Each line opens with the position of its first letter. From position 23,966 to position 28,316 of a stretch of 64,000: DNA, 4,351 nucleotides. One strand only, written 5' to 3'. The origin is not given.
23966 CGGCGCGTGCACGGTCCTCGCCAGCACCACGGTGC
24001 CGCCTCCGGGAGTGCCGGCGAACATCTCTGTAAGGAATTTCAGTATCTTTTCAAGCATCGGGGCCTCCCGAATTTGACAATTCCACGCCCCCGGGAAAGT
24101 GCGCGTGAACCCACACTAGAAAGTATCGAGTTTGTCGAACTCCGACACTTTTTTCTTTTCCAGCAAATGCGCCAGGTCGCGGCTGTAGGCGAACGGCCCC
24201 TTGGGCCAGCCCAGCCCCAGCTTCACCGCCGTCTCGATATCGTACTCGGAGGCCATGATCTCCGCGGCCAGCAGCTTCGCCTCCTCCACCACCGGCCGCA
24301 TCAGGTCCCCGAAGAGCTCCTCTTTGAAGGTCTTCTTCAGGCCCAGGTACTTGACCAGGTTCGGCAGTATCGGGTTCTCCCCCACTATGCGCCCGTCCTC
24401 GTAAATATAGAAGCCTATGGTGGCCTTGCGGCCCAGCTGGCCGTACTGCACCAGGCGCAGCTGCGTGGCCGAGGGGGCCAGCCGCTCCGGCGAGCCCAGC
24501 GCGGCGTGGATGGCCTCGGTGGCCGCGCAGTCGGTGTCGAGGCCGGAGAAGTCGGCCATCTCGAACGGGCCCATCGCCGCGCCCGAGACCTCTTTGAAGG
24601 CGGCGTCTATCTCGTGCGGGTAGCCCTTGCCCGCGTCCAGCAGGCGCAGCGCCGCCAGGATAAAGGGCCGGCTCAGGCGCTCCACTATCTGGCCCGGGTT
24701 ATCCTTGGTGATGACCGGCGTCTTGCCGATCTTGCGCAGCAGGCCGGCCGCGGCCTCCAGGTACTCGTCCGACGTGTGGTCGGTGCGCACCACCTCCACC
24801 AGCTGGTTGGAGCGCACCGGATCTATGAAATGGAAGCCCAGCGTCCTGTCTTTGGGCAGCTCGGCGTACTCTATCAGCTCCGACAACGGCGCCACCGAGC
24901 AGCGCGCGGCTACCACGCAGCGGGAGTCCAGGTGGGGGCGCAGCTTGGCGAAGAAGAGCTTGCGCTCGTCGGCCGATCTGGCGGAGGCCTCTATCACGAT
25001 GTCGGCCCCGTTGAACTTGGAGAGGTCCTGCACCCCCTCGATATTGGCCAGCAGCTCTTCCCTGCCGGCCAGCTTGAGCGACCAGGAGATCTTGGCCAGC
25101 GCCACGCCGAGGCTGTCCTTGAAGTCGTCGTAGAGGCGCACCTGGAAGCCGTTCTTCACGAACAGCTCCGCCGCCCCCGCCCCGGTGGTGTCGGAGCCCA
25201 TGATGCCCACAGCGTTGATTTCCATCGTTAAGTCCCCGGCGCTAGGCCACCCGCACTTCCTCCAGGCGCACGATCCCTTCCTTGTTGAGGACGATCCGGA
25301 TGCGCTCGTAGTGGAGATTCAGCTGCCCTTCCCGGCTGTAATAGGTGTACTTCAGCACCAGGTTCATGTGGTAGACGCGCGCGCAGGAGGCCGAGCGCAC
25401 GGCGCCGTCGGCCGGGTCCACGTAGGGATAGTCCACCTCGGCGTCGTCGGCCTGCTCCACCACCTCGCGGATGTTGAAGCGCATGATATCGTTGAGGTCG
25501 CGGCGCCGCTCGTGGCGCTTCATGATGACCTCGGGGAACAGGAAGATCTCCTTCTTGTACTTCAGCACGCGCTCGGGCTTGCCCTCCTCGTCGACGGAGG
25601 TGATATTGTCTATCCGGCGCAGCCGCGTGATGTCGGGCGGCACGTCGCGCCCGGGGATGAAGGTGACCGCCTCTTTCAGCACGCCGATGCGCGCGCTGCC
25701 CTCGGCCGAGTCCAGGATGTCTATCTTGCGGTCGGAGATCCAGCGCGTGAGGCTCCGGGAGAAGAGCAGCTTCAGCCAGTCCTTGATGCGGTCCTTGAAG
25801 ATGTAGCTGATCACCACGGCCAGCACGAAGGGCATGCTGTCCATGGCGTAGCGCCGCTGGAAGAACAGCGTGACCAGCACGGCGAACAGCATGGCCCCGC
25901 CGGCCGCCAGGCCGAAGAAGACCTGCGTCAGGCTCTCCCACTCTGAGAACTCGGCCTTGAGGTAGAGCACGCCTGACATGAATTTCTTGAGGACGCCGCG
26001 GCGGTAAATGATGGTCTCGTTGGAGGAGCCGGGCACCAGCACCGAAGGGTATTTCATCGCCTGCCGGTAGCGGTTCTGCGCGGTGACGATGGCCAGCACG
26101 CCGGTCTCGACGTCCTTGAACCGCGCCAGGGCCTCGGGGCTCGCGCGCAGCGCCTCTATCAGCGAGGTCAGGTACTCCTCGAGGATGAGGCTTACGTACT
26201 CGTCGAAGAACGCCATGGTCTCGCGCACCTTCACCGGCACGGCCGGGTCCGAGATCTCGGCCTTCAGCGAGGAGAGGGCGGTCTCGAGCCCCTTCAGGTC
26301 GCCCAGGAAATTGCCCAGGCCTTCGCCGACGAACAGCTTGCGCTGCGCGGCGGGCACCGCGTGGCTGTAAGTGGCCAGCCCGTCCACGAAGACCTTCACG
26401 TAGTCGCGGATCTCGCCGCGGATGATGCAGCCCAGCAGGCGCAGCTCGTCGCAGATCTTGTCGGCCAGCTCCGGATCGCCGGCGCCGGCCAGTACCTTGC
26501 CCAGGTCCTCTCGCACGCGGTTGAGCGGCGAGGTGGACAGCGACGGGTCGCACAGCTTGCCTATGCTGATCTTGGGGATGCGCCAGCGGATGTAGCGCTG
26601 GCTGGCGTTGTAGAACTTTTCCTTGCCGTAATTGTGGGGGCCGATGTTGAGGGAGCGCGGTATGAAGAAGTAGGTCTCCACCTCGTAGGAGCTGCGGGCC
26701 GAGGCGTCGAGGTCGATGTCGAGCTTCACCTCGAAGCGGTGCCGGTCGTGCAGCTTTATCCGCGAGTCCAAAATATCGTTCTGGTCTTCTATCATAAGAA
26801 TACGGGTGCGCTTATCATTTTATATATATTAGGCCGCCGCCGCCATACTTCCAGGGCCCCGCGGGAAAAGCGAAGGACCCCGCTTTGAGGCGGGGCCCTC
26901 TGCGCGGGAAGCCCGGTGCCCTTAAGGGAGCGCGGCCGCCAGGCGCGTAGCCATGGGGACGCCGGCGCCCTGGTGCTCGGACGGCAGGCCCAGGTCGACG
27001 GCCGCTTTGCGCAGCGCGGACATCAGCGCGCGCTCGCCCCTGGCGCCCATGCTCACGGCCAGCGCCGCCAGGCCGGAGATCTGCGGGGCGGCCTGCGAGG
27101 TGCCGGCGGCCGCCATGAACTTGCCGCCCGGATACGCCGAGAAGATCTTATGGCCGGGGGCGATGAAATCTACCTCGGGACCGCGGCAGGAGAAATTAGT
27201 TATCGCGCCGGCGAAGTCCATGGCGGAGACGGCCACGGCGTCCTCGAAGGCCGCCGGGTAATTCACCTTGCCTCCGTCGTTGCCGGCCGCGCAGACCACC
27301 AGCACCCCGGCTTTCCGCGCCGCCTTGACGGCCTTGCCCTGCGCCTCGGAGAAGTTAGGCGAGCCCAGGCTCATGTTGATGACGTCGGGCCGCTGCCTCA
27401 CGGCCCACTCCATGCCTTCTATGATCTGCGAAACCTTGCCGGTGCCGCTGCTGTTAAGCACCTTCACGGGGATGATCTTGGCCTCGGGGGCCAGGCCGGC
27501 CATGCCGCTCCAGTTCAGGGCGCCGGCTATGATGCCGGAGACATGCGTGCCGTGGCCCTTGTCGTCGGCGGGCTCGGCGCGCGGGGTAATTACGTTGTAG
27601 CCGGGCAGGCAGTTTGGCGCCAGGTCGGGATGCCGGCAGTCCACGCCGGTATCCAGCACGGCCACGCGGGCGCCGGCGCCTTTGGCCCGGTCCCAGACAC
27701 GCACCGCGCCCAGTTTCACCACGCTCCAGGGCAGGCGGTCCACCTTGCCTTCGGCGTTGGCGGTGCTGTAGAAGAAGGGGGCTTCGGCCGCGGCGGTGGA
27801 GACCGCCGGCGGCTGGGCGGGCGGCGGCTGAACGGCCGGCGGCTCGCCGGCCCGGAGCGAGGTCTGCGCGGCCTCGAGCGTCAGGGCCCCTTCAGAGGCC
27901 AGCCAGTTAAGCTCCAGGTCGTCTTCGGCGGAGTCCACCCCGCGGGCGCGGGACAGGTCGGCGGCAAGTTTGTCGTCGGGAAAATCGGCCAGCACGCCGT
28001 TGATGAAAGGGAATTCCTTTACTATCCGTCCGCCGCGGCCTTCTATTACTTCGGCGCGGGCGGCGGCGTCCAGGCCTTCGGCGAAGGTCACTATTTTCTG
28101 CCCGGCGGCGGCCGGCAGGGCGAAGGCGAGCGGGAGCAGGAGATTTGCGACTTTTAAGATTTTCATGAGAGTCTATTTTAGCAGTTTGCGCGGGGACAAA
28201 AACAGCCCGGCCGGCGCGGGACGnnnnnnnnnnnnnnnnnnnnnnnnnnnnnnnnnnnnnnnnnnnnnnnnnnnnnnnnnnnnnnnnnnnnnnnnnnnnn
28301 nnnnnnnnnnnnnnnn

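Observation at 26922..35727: Island combining radical SAM enzymes, U32 pairs, a subtilase, a small Flp-like peptide and an ECF sigma/anti-sigma pair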

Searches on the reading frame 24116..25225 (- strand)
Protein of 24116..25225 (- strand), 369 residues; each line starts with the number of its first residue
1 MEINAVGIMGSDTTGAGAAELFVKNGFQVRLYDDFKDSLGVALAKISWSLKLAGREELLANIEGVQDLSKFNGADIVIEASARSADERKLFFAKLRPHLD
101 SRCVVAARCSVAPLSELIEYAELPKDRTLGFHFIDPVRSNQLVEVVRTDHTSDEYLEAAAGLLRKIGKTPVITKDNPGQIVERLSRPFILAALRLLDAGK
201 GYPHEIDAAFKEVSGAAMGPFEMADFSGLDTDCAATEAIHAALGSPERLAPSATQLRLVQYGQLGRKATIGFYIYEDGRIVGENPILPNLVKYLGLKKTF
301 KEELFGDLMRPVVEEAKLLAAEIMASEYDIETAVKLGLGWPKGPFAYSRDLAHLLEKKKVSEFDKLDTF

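Call 7: search_protein_families(library=pfam, proteins=[window:24116-25225:-], max_evalue=0.001)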
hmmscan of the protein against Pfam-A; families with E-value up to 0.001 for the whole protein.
window:24116-25225:- (369 aa): 2 families
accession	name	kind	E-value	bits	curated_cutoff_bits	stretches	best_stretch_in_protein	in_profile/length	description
PF02737.24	3HCDH_N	-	3.5e-31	109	22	1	6-175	2-179/180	3-hydroxyacyl-CoA dehydrogenase, NAD binding domain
PF00725.27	3HCDH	-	2e-24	86.4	22.1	1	178-275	1-97/97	3-hydroxyacyl-CoA dehydrogenase, C-terminal domain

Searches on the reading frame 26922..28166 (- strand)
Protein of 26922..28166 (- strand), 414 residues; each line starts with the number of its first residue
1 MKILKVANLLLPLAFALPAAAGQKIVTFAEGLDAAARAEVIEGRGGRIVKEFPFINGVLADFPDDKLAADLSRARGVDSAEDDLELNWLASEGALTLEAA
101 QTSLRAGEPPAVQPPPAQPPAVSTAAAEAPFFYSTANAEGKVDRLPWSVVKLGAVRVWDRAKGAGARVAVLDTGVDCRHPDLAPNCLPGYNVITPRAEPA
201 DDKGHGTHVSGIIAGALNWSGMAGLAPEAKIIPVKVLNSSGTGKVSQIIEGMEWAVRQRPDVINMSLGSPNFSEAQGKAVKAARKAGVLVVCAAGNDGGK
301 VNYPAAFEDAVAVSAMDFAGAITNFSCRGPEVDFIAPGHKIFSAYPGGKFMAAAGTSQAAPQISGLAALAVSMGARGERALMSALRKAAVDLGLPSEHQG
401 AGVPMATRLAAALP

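Call 3: search_protein_families(library=pfam, proteins=[window:26922-28166:-], max_evalue=0.01)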
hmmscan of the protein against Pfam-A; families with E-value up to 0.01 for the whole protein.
window:26922-28166:- (414 aa): 1 family
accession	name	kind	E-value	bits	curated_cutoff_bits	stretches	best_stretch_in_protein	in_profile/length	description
PF00082.27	Peptidase_S8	-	5.9e-52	177.2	21.8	1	163-377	1-260/288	Subtilase family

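Call 5: search_protein_families(library=ncbifam, proteins=[window:26922-28166:-], max_evalue=0.01)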
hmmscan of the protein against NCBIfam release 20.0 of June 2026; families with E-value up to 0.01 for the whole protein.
window:26922-28166:- (414 aa): 9 families
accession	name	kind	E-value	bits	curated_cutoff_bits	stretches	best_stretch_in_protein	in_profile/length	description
TIGR03921.1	T7SS_mycosin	equivalog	4.9e-52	177.2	278.75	1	154-369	3-242/353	type VII secretion-associated serine protease mycosin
NF049966.1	QH_SP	equivalog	5.2e-27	94.6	165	1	167-390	1-212/219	subtilisin-like serine protease QhpE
TIGR03895.1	protease_PatA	subfamily_domain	1.1e-21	77.3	421.05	1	205-396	1-203/606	PatA/PatG family cyanobactin maturation protease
NF033595.1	denti_PrtP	equivalog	1.9e-20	73.1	300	2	255-373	334-459/606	dentilisin complex serine proteinase subunit PrtP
NF040809.1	germ_prot_CspBA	exception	4.5e-15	54.4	1250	2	301-371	968-1045/1099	bifunctional germination protease/germinant receptor pseudoprotease CspBA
NF040553.1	SGO_0316_fam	subfamily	1.2e-13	49.7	1400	1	201-296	356-463/1486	SGO_0316/SGO_0317 family LPXTG-anchored serine peptidase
NF042956.1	IteS_antiphage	equivalog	4.6e-13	48.3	900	1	168-299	259-396/747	S8 family anti-phage peptidase IteS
NF051851.1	AtpSerPepEprS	equivalog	3.2e-06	25.5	1700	0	162-231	65-144/988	autotransporter serine peptidase EprS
NF040808.2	CspC_non_triad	exception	4.3e-05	22.1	675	0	201-309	165-290/556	bile acid germinant receptor pseudoprotease CspC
